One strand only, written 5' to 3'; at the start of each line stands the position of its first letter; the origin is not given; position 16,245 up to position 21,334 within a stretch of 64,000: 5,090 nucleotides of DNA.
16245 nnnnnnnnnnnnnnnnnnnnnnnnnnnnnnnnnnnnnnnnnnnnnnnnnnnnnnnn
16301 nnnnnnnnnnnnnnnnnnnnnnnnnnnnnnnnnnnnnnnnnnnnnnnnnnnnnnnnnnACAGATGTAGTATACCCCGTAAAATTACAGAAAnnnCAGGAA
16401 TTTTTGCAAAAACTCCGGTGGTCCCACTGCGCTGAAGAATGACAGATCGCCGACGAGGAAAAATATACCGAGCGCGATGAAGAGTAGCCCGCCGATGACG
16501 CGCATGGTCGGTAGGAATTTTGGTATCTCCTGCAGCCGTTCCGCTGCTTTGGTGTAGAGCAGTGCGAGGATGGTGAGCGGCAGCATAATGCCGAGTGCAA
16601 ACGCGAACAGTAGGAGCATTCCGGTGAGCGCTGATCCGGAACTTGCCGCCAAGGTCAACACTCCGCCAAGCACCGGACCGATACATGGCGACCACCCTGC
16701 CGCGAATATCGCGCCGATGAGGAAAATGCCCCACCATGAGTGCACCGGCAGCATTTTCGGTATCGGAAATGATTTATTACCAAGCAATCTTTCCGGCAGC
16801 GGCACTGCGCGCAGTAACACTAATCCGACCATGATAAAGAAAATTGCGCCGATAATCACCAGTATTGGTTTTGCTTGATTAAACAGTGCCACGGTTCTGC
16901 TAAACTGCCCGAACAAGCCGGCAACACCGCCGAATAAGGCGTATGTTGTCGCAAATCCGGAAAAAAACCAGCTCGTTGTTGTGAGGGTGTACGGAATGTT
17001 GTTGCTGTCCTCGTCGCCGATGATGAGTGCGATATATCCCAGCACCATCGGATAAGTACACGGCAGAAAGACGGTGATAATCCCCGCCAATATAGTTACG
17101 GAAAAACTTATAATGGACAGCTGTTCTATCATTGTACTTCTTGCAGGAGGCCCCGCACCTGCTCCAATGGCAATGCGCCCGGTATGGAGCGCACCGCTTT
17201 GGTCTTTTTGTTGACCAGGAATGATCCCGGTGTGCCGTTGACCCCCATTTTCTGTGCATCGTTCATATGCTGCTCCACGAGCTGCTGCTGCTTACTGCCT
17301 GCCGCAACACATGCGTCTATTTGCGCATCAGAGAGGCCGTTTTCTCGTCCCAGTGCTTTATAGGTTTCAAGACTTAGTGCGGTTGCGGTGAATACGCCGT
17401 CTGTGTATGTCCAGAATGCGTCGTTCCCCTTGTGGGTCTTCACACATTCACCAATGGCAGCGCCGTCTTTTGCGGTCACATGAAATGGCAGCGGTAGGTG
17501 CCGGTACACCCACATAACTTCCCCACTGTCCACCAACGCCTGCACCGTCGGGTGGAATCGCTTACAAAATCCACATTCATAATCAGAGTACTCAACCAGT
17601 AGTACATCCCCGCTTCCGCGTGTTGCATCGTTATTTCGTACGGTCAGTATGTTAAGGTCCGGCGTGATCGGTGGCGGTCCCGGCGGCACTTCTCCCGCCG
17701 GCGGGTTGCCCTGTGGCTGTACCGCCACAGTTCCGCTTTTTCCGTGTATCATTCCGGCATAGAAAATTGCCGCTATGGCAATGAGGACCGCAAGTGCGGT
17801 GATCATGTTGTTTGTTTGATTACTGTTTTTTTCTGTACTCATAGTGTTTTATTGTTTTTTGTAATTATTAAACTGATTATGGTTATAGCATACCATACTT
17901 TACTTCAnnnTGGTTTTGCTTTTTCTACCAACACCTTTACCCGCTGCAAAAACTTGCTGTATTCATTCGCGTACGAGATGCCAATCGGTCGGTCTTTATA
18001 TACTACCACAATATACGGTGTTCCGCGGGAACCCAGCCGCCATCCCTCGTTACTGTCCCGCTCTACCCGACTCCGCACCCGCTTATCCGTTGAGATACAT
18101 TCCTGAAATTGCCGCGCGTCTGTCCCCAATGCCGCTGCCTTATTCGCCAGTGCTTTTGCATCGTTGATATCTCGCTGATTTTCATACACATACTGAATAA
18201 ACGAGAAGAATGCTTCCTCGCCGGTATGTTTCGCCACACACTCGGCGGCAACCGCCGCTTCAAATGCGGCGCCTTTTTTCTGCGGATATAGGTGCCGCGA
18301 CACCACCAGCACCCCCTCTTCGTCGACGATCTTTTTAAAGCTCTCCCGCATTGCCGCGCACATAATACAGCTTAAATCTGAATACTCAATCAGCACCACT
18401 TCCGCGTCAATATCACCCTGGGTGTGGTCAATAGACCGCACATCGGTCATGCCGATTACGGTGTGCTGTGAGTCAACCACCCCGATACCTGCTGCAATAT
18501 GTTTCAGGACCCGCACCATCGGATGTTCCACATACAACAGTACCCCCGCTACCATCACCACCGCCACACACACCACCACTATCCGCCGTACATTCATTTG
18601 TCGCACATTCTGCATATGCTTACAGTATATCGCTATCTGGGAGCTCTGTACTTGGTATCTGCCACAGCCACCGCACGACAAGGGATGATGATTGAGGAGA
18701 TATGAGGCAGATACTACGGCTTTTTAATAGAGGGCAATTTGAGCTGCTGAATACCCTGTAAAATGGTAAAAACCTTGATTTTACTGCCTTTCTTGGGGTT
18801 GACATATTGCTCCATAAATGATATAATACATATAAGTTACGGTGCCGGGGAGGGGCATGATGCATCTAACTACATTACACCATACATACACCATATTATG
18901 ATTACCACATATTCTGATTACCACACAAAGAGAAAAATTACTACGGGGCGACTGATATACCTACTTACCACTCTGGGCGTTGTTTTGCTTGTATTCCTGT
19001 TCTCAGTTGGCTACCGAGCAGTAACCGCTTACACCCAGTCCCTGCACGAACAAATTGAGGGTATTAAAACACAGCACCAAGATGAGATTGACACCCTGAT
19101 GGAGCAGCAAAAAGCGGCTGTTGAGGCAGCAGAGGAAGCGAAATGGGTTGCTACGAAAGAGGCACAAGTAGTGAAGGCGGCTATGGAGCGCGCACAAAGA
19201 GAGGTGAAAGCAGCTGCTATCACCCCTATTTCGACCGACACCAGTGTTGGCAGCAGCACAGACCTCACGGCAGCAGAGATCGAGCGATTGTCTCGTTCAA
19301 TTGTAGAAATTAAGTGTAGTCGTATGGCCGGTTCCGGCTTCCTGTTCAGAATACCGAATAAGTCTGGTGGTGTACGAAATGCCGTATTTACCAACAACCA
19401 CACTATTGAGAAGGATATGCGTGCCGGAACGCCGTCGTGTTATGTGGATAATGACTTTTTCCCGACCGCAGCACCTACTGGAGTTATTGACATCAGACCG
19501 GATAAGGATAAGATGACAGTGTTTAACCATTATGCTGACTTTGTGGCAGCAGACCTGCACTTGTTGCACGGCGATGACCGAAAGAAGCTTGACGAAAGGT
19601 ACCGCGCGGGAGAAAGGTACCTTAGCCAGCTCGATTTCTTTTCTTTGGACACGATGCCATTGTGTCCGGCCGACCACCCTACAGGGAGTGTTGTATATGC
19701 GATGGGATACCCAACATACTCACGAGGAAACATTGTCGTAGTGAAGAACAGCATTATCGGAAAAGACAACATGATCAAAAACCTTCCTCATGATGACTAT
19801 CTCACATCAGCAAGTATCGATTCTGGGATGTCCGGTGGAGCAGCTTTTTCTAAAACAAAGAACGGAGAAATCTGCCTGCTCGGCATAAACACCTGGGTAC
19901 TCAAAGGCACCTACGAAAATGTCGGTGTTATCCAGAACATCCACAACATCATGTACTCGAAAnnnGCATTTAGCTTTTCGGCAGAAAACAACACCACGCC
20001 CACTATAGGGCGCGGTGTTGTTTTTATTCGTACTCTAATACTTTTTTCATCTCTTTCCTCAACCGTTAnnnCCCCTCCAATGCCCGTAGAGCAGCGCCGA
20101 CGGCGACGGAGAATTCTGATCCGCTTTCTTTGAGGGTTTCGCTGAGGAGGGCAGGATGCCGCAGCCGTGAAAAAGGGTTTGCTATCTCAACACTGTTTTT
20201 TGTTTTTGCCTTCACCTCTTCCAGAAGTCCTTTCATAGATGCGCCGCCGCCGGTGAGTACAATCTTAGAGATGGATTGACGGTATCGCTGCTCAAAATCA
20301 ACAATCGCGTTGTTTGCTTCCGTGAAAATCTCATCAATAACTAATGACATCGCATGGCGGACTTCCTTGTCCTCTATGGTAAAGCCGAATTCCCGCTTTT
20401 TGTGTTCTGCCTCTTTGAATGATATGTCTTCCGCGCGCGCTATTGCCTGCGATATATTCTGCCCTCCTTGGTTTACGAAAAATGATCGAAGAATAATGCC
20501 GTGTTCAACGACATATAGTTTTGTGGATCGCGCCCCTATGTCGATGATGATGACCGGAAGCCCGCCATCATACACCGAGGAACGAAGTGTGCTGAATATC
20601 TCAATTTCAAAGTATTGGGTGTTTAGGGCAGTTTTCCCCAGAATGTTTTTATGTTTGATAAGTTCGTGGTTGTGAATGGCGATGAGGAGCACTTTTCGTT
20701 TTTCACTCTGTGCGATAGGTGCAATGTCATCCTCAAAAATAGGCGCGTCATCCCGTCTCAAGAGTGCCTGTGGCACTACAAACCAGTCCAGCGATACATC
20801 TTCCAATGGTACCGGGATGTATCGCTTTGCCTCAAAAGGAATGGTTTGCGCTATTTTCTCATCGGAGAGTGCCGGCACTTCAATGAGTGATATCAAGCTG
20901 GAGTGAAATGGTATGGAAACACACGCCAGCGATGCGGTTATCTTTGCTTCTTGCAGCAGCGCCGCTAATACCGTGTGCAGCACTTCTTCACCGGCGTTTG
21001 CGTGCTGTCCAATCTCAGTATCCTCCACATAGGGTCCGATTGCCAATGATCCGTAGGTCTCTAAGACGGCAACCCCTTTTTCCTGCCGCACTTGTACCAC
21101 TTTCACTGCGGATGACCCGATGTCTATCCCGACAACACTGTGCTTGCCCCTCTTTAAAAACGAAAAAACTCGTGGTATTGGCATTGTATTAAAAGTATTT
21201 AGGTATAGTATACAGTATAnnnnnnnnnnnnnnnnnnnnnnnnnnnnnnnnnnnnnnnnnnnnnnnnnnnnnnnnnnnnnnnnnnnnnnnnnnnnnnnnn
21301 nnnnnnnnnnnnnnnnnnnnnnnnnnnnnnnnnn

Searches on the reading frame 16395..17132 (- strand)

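Call 47: search_protein_families(library=pfam, proteins=[window:16395-17132:-], max_evalue=0.001)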
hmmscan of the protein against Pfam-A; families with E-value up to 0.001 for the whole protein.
window:16395-17132:- (246 aa): 2 families
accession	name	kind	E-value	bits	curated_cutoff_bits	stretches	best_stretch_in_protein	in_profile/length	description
PF02683.22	DsbD_TM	-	5.7e-19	68.7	27.1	1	10-225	5-214/219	Cytochrome C biogenesis protein transmembrane domain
PF13386.12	DsbD_2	-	2.7e-14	54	24.9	1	14-223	3-198/199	Cytochrome C biogenesis protein transmembrane region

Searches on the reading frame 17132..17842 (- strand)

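Call 47: search_protein_families(library=pfam, proteins=[window:17132-17842:-], max_evalue=0.001)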
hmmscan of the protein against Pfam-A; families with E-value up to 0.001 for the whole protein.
window:17132-17842:- (237 aa): 3 families
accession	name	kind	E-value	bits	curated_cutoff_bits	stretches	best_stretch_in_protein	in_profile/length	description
PF13462.12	Thioredoxin_4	-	2.3e-15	57.6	23.2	1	80-213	15-148/165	Thioredoxin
PF01323.26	DSBA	-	4.5e-11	43.3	25.6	1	161-234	125-191/191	DSBA-like thioredoxin domain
PF13098.12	Thioredoxin_2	-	7.7e-08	33.1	27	1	76-232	3-103/104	Thioredoxin-like domain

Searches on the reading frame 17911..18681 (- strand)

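Call 36: search_protein_families(library=ncbifam, proteins=[window:17911-18681:-], max_evalue=0.00001)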
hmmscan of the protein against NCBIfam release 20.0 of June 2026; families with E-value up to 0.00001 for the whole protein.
window:17911-18681:- (257 aa): 1 family
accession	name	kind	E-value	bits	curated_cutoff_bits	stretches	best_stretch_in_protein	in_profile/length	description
NF041057.1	Rcas_1661_fam_Se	equivalog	1.2e-16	61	190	1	86-222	82-222/247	Rcas_1661 family thioredoxin-like (seleno)lipoprotein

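Call 47: search_protein_families(library=pfam, proteins=[window:17911-18615:-], max_evalue=0.001)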
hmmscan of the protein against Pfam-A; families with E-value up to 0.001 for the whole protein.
window:17911-18615:- (235 aa): 2 families
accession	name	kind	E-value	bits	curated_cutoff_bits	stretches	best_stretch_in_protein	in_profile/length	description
PF13462.12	Thioredoxin_4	-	1.4e-19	71.3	23.2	1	63-204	5-145/165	Thioredoxin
PF01323.26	DSBA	-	2.5e-07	31.1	25.6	1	117-204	85-172/191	DSBA-like thioredoxin domain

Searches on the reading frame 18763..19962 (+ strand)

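Call 47: search_protein_families(library=pfam, proteins=[window:18763-19962:+], max_evalue=0.001)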
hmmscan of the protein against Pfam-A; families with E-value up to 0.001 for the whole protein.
window:18763-19962:+ (400 aa): 1 family
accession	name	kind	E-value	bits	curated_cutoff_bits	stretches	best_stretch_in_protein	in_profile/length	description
PF13365.12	Trypsin_2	-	4.8e-07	31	27.6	1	190-365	1-138/144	Trypsin-like peptidase domain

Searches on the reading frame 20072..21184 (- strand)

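Call 47: search_protein_families(library=pfam, proteins=[window:20072-21184:-], max_evalue=0.001)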
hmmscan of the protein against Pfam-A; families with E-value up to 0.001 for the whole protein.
window:20072-21184:- (371 aa): 4 families
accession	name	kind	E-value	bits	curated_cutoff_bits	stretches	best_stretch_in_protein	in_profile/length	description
PF11104.14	PilM_2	-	1.5e-37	129.8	27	1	19-368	1-339/340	Type IV pilus assembly protein PilM;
PF14450.12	FtsA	-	4.7e-15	56.5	31.8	1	213-347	2-123/127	Cell division protein FtsA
PF06723.19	MreB_Mbl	-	2.9e-06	26.8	27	0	268-336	235-305/327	MreB/Mbl protein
PF25216.1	Volactin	-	1.2e-05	25.4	35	1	214-326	171-289/321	Volactin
